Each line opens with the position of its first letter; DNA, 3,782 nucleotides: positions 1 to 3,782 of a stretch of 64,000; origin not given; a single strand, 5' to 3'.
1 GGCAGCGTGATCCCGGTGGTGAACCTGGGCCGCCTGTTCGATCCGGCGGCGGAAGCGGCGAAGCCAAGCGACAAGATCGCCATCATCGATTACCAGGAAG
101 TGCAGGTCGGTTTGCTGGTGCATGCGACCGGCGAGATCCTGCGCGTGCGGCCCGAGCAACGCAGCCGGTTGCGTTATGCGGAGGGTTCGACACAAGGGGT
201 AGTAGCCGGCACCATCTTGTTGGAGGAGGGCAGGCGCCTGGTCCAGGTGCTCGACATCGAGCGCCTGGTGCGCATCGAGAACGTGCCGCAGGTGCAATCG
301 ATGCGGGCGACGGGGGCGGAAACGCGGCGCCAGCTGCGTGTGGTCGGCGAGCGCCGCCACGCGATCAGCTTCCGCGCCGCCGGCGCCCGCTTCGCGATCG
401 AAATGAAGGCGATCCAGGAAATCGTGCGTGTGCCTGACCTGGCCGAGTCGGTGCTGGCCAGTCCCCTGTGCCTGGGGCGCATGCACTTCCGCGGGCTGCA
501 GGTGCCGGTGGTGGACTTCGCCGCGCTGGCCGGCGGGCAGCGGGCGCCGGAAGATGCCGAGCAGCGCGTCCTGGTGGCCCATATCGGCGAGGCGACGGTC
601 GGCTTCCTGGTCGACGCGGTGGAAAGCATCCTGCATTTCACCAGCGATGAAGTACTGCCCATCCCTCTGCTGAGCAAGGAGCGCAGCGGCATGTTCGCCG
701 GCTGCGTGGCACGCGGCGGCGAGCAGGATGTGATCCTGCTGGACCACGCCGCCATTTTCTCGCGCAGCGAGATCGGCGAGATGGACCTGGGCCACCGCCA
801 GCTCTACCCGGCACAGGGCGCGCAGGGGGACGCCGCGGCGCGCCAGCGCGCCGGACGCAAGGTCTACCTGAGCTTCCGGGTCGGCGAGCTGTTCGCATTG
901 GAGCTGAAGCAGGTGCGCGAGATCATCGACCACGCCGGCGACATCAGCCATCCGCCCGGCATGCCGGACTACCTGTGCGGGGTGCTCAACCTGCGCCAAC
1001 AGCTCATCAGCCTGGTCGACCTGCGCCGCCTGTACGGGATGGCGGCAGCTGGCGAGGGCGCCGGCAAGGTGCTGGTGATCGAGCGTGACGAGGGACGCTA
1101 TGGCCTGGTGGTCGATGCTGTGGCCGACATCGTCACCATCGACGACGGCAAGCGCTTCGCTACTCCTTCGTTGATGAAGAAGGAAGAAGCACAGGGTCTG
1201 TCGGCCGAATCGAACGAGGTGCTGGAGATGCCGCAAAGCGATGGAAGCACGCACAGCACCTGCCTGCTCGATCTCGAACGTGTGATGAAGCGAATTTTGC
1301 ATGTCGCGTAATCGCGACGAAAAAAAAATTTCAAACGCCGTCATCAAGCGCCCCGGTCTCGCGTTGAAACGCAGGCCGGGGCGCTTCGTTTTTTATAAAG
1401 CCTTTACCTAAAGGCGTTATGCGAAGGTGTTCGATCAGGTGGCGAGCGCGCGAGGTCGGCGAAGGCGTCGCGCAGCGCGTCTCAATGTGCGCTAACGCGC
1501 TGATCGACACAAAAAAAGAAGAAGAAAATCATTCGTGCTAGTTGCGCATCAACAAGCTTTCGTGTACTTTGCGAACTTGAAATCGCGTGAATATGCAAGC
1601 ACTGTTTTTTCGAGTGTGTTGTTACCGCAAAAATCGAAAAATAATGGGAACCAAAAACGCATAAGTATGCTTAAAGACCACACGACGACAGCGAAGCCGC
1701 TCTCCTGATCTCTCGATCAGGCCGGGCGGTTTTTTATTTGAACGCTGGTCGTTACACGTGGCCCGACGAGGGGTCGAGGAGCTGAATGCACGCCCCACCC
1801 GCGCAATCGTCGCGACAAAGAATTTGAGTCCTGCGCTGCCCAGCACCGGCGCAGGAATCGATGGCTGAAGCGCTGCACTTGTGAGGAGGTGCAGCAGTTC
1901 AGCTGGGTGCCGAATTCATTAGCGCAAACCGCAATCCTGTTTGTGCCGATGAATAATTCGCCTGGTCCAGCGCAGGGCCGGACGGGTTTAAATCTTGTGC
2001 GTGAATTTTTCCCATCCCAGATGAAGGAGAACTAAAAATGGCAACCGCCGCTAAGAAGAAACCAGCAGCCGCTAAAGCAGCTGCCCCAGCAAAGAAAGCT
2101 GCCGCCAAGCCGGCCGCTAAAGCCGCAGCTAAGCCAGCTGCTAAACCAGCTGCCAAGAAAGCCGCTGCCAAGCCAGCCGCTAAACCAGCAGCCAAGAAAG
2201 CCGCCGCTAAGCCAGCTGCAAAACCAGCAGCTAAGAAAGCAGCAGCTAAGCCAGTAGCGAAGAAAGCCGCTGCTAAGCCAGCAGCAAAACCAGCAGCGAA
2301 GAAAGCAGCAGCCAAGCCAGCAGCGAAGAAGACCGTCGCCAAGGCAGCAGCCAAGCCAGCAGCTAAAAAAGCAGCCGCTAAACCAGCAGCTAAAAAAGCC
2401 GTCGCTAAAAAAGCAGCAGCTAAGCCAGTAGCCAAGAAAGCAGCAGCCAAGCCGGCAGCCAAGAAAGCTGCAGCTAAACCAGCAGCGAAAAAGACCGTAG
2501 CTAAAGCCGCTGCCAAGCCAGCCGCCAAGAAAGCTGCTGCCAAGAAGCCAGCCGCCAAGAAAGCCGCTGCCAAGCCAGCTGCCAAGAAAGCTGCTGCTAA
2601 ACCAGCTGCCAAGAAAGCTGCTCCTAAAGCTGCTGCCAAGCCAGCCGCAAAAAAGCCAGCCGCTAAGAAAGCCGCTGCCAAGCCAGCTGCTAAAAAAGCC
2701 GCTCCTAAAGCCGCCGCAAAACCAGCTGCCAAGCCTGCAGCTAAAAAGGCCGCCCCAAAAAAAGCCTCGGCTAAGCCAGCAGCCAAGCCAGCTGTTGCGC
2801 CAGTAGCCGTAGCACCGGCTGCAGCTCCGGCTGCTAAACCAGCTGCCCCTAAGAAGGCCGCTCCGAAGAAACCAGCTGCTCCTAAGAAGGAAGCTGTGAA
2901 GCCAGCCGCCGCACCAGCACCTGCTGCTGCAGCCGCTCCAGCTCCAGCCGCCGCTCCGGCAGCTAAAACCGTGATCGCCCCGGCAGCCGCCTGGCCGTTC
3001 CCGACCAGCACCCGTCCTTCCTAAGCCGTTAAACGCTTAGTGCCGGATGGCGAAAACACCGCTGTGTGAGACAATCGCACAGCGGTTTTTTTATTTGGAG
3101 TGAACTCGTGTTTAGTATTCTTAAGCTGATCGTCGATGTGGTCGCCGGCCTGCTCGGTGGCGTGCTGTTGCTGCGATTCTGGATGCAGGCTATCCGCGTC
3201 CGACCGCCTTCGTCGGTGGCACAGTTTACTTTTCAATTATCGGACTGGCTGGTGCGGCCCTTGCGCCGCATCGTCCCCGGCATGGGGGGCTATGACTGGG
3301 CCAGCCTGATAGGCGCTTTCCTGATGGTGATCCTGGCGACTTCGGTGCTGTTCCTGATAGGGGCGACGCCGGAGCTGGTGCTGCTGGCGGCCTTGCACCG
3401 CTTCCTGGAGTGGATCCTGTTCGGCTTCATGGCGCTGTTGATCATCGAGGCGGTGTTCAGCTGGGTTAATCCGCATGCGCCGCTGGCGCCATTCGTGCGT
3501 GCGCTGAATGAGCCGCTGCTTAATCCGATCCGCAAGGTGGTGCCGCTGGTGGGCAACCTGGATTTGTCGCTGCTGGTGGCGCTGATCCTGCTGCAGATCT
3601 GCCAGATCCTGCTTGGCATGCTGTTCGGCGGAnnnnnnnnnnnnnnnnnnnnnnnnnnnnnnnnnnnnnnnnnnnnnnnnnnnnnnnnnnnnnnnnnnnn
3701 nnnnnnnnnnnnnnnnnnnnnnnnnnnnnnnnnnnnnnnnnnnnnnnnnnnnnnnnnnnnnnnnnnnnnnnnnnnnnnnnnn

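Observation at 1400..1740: Candidate small RNA between the CheW-gene terminator and the histone-like gene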

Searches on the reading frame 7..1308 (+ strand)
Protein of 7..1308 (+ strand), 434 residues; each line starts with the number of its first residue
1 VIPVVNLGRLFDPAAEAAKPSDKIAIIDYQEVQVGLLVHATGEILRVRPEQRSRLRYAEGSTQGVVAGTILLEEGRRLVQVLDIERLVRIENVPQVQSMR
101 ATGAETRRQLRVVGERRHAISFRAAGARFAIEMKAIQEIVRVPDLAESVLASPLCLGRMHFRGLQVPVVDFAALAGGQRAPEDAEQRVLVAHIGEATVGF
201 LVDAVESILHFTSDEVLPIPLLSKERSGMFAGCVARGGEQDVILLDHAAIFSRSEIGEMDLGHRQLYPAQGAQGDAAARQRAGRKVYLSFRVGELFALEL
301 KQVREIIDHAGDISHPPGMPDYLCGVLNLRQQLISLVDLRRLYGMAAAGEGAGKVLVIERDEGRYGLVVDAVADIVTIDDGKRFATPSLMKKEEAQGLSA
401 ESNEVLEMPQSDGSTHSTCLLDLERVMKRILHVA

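Call 7: find_related_loci(query=window:7-1308:+, collection=genome_contigs, flank=4000)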
Query window:7-1308:+ (434 aa) in genome_contigs; peptide patterns used: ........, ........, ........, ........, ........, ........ (x = any residue, [..] = any of these).
242 stretches matched a pattern; 16 encode a relative of the query (tblastn E <= 1e-3); 16 distinct loci.
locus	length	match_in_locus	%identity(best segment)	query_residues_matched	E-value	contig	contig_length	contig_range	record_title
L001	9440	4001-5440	92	1-434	0e+0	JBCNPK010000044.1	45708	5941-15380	MAG: Pseudoduganella sp. isolate SMAGNO151 Contig44, whole genome shotgun sequence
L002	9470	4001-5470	89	1-434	0e+0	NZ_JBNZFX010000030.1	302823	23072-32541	Massilia eburnea strain 25b30 contig_46, whole genome shotgun sequence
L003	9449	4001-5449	89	1-434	0e+0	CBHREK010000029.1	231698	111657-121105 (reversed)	MAG TPA_asm: uncultured Duganella sp. isolate ERR14722430_binner123_Refined_16 genome assembly, contig: ERZ27336829.1476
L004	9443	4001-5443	89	1-434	0e+0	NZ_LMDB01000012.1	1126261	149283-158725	Duganella sp. Root336D2 contig_2, whole genome shotgun sequence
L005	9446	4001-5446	88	1-434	0e+0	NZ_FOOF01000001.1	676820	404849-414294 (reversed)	Duganella sp. CF458, whole genome shotgun sequence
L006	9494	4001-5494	86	1-434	0e+0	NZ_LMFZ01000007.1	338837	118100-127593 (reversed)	Duganella sp. Root1480D1 contig_15, whole genome shotgun sequence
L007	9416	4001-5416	86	1-433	0e+0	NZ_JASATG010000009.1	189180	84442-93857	Pseudoduganella sp. OTU4001 9, whole genome shotgun sequence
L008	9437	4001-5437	84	1-434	0e+0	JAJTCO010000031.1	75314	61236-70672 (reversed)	MAG: Pseudoduganella sp. isolate C_No_T20_C_bin.1 scaffold_568, whole genome shotgun sequence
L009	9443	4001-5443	85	1-433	0e+0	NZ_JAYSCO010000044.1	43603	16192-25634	MAG: Pseudoduganella sp. isolate ZZ2_ZZA245_bin.3 NODE_764_length_43603_cov_15.313126, whole genome shotgun sequence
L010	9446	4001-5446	87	1-434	0e+0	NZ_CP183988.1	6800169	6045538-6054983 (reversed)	Pseudoduganella sp. R-43 chromosome, complete genome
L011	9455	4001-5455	83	1-433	0e+0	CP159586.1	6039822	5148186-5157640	Massilia sp. SR12 chromosome, complete genome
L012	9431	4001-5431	83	1-433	0e+0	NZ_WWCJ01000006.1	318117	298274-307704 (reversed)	Pseudoduganella guangdongensis strain DS3 NODE_6_length_318117_cov_33.209076_6, whole genome shotgun sequence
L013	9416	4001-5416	73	1-430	0e+0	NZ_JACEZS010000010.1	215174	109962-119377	Rugamonas fusca strain FT3S NODE_10_length_215174_cov_34.338121_10, whole genome shotgun sequence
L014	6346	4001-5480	86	1-434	0e+0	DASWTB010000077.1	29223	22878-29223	MAG TPA_asm: Pseudoduganella sp. isolate SMAG_U3564 k141_412080, whole genome shotgun sequence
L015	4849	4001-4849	89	1-378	4e-123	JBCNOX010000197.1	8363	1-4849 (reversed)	MAG: Pseudoduganella sp. isolate SMAGNO138 Contig197, whole genome shotgun sequence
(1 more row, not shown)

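Call 39: search_protein_families(library=pfam, proteins=[window:7-1308:+], max_evalue=0.01)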
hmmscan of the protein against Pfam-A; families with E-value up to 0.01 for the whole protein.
window:7-1308:+ (434 aa): 1 family
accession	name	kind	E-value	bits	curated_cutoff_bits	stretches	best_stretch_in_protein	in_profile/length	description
PF01584.24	CheW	-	7.5e-64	213.9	23.5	3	119-254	2-137/138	CheW-like domain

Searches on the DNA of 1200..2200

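Call 4: search_rna_families(source=window, start=1200, end=2200, threshold=evalue, max_evalue=10, show_alignments=3)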
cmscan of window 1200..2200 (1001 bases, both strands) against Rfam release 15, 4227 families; matches with E-value up to 10: 8.
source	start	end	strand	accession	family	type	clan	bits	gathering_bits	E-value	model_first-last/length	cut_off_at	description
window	1295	1391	+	RF01065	23S-methyl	Cis-reg;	-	20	50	2.2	1-102/102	no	23S methyl RNA motif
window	2062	2156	-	RF03208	mir-1781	Gene; miRNA;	-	18.9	68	1.3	1-86/86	no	mir-1781 microRNA precursor family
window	1326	1392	+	RF02871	ncS54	Gene; sRNA;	-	18.3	43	0.26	1-79/79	no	Burkholderia sRNA 54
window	1627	1651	-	RF01355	CRISPR-DR26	Gene; CRISPR;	-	17.5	39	5.3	1-25/25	no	CRISPR RNA direct repeat element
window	2097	2181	-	RF01390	isrG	Gene; sRNA;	-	17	100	0.035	125-209/279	no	isrG Hfq binding RNA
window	1765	1807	-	RF01607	ceN100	Gene; snRNA; snoRNA; HACA-box;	-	15.6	80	5.7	76-119/132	no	C. elegans snoRNA ceN100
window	2065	2153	-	RF04214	MIR7526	Gene; miRNA;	-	15.6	110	6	1-113/113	no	MIR7526 microRNA precursor family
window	1344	1520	-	RF02884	BcKCsr7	Gene; sRNA;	-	12.9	59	9.8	1-157/157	no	Burkholderia sRNA 7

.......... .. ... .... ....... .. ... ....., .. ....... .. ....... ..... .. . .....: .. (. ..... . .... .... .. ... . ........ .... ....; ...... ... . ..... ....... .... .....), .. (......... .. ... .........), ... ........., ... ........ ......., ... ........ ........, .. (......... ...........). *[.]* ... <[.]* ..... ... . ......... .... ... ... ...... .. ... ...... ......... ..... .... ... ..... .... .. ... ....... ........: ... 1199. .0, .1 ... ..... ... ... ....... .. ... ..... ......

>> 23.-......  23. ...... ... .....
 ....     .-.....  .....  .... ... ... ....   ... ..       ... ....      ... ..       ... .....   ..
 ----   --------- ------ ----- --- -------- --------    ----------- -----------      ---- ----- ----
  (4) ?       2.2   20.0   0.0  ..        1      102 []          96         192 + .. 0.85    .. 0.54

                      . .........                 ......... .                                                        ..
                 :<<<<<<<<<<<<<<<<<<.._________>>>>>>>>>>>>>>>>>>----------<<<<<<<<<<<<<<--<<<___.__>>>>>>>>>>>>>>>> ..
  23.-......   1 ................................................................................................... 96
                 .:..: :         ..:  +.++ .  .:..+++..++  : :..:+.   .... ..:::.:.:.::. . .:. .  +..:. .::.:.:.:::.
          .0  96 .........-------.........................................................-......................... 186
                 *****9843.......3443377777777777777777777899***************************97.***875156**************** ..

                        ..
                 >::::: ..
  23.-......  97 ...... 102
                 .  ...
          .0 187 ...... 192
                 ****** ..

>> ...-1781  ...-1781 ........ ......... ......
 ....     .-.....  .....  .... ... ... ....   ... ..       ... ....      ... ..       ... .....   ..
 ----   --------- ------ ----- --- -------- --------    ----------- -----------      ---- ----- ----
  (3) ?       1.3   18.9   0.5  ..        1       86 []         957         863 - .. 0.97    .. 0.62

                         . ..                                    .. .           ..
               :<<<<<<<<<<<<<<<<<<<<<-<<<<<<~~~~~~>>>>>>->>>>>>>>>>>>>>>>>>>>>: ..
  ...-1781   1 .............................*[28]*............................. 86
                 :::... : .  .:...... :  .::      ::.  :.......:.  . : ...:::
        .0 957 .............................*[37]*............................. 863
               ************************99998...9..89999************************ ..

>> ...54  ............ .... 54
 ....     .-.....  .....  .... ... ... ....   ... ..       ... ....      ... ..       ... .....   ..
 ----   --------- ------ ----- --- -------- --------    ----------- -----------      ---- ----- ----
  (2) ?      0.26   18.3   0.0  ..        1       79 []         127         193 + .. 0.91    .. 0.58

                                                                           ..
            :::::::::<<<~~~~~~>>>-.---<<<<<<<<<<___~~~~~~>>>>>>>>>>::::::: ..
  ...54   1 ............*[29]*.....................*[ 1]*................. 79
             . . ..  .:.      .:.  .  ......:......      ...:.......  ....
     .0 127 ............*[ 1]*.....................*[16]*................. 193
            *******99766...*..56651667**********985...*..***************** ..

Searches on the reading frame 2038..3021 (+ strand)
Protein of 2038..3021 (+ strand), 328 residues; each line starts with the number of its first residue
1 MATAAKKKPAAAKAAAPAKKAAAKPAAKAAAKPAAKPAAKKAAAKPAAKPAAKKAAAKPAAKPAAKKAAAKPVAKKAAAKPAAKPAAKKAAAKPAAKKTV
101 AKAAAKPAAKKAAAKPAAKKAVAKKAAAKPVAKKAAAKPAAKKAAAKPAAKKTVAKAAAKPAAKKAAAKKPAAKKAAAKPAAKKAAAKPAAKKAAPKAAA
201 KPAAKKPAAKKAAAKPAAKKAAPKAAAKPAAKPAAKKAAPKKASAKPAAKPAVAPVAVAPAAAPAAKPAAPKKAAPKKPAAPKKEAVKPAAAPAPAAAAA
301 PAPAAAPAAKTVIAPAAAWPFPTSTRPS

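Call 39: search_protein_families(library=pfam, proteins=[window:2038-3021:+], max_evalue=0.01)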
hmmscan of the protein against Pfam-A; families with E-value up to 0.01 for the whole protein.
window:2038-3021:+ (328 aa): 1 family
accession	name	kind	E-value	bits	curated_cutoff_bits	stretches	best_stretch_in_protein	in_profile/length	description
PF07382.16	HC2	-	5.8e-06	27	40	2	144-326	4-194/194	Histone H1-like nucleoprotein HC2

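Call 40: search_protein_families(library=ncbifam, proteins=[window:2038-3021:+], max_evalue=0.1)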
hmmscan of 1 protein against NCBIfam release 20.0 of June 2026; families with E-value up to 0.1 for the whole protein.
window:2038-3021:+ (328 aa): 1 family
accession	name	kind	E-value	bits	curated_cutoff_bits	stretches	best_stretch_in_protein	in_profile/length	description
NF038053.1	hist_H1_lk_Burk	equivalog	1.1e-09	38.8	80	1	204-327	63-195/195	histone H1-like DNA-binding protein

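Call 51: find_homologous_proteins(query=window:2038-3021:+, max_evalue=0.00001)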
Query window:2038-3021:+ (328 aa): 100 proteins with E <= 0.00001 among 8000 candidates.
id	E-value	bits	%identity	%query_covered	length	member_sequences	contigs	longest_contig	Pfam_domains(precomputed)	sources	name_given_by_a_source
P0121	1.8e-16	79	-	-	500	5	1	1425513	PF00756.27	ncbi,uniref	ncbi:alpha/beta hydrolase [Olsenella intestinalis]|uniref:alpha/beta hydrolase n=1 Tax=Olsenella int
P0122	1.2e-14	73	-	-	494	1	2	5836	PF00756.27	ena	-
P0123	4.5e-14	71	-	-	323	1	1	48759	PF07382.17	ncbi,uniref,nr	ncbi:MAG: hypothetical protein JNM42_01930 [Propionivibrio sp.]|uniref:hypothetical protein n=1 Tax=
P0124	1.2e-13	70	-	-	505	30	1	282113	PF00756.27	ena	-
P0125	5.6e-13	67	-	-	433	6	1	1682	PF02602.21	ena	-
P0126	1.1e-12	67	-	-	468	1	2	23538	PF00756.27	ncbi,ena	-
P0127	1.3e-12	66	-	-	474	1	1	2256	PF00756.27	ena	-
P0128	1.8e-12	66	-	-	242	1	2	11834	-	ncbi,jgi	ncbi:MAG: chemotaxis protein histidine kinase CheA [Bradymonadia bacterium]|jgi:chemotaxis protein h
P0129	2.1e-12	66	49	19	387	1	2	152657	PF01258.24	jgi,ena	jgi:RNA polymerase-binding transcription factor DksA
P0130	3.1e-12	65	-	-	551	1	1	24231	PF03065.21,PF07382.17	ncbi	-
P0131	7.0e-12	64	60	5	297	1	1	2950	-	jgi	jgi:hypothetical protein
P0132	1.1e-10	60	53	30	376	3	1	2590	PF01258.24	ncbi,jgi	jgi:RNA polymerase-binding transcription factor DksA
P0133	1.3e-10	60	-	-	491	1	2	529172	PF00756.27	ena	-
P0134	1.4e-10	60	-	-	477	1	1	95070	PF00756.27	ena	-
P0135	2.5e-10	59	-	-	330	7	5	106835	PF02410.22,PF07382.17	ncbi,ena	-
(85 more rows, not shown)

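Call 52: find_encoding_contigs(protein=P0123, flank=3000, max_places=1)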
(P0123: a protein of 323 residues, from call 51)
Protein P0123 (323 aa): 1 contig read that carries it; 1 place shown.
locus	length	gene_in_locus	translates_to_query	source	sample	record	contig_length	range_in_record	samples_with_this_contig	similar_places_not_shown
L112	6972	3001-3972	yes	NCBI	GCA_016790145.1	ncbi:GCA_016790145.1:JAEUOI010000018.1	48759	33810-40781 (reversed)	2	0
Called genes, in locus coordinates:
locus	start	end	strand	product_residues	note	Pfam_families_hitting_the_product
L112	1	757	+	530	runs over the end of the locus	PF25323:6TM_PilS, PF13188:PAS_8 (weak), PF00512:HisKA, PF02518:HATPase_c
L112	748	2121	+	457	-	PF00072:Response_reg, PF00158:Sigma54_activat, PF14532:Sigma54_activ_2, PF25601:AAA_lid_14, PF02954:HTH_8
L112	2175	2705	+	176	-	PF01510:Amidase_2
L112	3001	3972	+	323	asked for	PF07382:HC2 (faint)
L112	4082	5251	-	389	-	PF00155:Aminotran_1_2, PF01053:Cys_Met_Meta_PP (weak)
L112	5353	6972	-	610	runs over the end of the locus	PF17297:PEPCK_N, PF00821:PEPCK_GTP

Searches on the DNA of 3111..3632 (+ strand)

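Call 62: search_rna_families(source=L018, start=4050, end=4750, threshold=evalue, max_evalue=1)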
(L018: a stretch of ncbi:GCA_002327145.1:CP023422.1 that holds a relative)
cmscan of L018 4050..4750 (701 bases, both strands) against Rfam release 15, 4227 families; matches with E-value up to 1: 1.
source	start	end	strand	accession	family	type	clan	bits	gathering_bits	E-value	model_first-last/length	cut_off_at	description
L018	4527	4567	+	RF04252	mir-8186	Gene; miRNA;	-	17.3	80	0.95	1-61/61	no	mir-8186 microRNA precursor family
